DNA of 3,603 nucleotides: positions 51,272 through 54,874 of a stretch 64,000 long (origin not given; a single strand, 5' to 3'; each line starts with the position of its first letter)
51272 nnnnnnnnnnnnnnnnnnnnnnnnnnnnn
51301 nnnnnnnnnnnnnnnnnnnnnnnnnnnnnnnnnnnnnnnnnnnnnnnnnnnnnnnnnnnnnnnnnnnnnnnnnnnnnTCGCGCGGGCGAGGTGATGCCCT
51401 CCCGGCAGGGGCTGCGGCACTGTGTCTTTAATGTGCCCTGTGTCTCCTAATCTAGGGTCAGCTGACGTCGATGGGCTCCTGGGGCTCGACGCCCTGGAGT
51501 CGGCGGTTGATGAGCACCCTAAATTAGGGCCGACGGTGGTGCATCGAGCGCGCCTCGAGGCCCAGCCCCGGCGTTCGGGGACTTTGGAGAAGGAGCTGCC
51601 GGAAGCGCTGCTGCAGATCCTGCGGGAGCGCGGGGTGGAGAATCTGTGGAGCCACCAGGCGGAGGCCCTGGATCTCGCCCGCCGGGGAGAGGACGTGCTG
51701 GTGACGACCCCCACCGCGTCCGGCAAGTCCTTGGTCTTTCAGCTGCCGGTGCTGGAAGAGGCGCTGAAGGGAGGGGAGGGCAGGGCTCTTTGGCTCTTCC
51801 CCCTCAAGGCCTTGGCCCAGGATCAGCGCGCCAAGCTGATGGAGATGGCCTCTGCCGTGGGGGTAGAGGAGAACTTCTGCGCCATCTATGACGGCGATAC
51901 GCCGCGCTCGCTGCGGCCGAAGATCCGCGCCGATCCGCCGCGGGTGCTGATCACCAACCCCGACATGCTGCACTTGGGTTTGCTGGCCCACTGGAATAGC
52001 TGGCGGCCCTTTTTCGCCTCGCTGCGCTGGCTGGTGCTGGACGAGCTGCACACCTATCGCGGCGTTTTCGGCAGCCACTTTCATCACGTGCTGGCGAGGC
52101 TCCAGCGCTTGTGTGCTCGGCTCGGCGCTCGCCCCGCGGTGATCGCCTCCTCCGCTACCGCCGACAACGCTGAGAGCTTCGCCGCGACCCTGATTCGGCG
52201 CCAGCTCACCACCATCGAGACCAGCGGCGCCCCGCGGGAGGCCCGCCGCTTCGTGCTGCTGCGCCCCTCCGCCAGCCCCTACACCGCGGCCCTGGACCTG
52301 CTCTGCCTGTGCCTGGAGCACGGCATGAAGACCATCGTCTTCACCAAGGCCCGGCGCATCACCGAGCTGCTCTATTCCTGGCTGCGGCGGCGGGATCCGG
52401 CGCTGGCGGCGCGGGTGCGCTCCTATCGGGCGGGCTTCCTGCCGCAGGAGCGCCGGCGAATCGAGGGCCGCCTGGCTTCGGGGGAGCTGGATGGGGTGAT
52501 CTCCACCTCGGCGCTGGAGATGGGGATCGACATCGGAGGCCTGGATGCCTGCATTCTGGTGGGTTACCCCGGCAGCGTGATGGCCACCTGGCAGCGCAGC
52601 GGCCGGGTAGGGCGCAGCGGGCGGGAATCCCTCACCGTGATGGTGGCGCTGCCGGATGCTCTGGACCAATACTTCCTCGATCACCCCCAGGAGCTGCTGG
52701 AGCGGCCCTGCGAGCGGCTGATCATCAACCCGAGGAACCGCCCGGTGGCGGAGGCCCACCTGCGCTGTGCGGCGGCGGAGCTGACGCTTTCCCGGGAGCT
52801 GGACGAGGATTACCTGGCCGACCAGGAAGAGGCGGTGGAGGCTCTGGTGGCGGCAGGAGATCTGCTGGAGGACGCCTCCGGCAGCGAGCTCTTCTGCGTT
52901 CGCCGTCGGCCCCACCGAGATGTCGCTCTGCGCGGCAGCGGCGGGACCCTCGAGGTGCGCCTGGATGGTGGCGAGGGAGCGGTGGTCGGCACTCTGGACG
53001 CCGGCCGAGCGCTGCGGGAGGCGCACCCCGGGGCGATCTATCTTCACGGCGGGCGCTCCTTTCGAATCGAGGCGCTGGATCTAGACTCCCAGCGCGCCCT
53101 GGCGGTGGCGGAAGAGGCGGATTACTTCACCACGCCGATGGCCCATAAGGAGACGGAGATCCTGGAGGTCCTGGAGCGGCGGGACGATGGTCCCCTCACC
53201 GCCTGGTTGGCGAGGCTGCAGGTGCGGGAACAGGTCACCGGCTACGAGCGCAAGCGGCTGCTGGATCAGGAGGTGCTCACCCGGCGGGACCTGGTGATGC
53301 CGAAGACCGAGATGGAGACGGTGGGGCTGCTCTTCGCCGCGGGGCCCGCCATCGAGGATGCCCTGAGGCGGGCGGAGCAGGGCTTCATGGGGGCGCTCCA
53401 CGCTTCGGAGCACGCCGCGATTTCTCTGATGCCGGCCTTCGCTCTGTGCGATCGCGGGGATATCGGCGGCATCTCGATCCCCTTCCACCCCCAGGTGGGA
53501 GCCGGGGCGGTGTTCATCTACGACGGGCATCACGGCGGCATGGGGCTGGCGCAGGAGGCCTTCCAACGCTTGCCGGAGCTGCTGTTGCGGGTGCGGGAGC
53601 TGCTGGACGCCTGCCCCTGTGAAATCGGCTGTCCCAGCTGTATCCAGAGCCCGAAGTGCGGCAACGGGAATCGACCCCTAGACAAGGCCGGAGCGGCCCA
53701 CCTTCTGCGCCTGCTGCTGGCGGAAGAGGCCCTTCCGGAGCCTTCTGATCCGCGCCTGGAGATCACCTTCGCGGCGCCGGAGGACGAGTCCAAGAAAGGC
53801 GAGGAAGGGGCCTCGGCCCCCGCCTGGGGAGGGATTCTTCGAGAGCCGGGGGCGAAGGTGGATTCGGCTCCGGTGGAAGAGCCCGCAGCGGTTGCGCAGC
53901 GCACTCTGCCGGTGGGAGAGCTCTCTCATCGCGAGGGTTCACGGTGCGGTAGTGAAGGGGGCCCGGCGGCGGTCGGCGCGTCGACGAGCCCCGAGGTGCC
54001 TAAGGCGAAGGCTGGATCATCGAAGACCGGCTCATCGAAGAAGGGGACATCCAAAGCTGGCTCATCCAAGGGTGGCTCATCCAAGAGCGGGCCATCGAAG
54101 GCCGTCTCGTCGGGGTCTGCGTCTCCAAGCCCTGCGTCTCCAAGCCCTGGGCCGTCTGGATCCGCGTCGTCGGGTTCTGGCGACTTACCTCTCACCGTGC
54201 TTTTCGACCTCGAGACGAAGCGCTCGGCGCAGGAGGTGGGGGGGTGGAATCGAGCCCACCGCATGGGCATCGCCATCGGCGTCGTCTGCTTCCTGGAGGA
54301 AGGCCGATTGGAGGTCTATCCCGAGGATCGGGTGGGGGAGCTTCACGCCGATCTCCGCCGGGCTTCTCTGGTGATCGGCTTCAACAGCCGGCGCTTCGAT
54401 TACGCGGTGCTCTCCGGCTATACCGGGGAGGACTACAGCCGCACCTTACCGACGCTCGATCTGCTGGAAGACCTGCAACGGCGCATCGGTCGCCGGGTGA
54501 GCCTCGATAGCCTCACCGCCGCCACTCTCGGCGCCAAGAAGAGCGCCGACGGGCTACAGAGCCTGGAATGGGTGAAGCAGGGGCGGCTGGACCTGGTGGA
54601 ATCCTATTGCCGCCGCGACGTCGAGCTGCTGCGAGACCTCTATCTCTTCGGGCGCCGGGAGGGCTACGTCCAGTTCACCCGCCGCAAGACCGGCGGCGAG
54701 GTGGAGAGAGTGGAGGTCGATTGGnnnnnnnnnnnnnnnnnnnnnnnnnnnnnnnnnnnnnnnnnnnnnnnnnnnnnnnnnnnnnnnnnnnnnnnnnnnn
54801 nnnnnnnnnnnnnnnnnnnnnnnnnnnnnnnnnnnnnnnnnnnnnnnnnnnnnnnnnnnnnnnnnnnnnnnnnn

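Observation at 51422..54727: Single-polypeptide fusion of a MrfA-like helicase (DUF1998) and a MrfB-like DnaQ exonuclease, joined by a tandem-repeat-encoded linker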

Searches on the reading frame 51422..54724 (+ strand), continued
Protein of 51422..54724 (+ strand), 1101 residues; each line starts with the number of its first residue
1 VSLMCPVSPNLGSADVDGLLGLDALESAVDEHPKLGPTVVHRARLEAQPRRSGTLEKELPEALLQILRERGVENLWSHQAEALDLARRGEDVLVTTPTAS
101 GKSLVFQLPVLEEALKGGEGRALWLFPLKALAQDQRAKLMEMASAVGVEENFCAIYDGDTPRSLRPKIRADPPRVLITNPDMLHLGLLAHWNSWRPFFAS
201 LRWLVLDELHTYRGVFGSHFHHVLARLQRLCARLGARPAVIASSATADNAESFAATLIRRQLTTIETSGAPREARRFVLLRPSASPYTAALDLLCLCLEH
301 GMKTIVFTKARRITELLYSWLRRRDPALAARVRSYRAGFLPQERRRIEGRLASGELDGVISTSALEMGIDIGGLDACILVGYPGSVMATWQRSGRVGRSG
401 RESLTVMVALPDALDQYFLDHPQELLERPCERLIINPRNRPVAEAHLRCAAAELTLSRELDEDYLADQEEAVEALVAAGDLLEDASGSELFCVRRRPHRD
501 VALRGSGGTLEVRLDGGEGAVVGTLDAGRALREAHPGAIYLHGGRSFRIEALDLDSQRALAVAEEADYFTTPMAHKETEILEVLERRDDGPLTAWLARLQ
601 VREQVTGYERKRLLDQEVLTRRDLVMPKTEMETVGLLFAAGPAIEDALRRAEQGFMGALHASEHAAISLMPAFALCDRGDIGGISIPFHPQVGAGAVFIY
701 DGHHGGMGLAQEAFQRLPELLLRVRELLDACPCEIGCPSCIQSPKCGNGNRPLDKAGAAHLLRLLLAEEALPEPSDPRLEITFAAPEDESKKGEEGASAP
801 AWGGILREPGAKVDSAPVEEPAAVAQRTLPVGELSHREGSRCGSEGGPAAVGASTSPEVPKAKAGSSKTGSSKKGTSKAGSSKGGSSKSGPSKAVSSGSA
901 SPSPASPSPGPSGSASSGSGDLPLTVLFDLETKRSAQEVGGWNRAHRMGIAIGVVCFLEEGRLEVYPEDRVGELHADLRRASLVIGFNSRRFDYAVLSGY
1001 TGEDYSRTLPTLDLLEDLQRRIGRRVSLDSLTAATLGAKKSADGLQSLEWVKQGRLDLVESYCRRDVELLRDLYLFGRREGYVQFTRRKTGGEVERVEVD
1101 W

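Call 81: predict_structure(alignment_id=A3)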
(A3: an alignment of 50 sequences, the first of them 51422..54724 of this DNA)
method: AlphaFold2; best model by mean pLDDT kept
length: 1101 residues; sequences in the alignment: 50
mean_pLDDT: 80.6   pTM: 0.71
mean pLDDT of the five models: 80.6, 79.3, 78.7, 78.4, 77.5
residues with pLDDT >= 90: 611; 70-90: 258; 50-70: 74; < 50: 158
segments of 3 or more residues with pLDDT < 50: 1-18, 367-369, 790-920
pLDDT, mean of each block of 10 residues (from residue 1): 30 45 90 94 89 95 94 93 97 83 92 95 90 89 92 91 90 96 96 97 93 90 97 97 86 95 92 87 87 94 85 82 92 71 76 87 57 78 56 55 86 79 72 87 96 97 93 96 95 93 74 79 82 93 83 92 91 92 95 96 93 84 93 95 95 94 88 62 93 96 88 93 92 78 61 88 96 81 70 39 32 29 30 25 25 30 29 29 30 32 30 34 88 94 93 96 96 96 95 94 92 95 91 93 86 96 96 97 87 89 92
secondary structure, 60 per line:
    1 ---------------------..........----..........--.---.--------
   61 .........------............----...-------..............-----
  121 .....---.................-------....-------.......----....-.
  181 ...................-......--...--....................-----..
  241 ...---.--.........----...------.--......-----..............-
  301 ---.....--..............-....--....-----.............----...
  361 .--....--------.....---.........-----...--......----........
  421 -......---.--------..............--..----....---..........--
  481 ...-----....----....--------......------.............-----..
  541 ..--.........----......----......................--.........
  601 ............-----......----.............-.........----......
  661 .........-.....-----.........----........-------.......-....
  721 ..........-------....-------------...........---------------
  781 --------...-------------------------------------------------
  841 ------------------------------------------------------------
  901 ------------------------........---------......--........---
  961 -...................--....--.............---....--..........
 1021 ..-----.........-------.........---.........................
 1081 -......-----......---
elements in order (helices of 4 or more, strands of 3 or more residues): H22-31 E39-45 H61-69 H77-87 E92-94 H102-115 E121-125 H129-145 E153-156 H164-170 E175-178 H180-199 E201-206 H214-233 E239-243 H250-258 E263-265 E275-280 H286-299 E304-308 H311-324 H326-329 E332-335 H341-353 E358-361 H364-367 E376-380 H384-392 E403-408 H413-420 H422-427 H440-453 H462-465 H469-478 E481-483 E489-492 H497-500 E509-514 E521-526 H527-533 E539-542 E545-553 E558-563 E568-589 E592-612 E618-623 E628-640 H642-650 H655-669 H671-675 E681-689 E694-701 H709-715 H717-730 H738-741 H755-765 E925-932 H942-947 E950-957 E962-967 H968-980 E983-986 H989-1001 H1005-1008 E1011-1013 H1014-1022 H1028-1036 H1044-1052 H1056-1080 E1082-1087 E1093-1098

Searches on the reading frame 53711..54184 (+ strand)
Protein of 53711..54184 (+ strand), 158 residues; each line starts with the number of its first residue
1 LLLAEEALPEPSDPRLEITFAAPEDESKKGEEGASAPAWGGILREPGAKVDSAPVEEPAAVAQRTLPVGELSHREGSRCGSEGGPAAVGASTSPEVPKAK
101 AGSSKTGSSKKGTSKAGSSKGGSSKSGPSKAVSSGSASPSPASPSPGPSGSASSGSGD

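Call 8: search_protein_families(library=pfam, proteins=[window:53711-54184:+], max_evalue=10)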
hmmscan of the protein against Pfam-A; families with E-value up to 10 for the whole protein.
seq(158 aa): 0 families
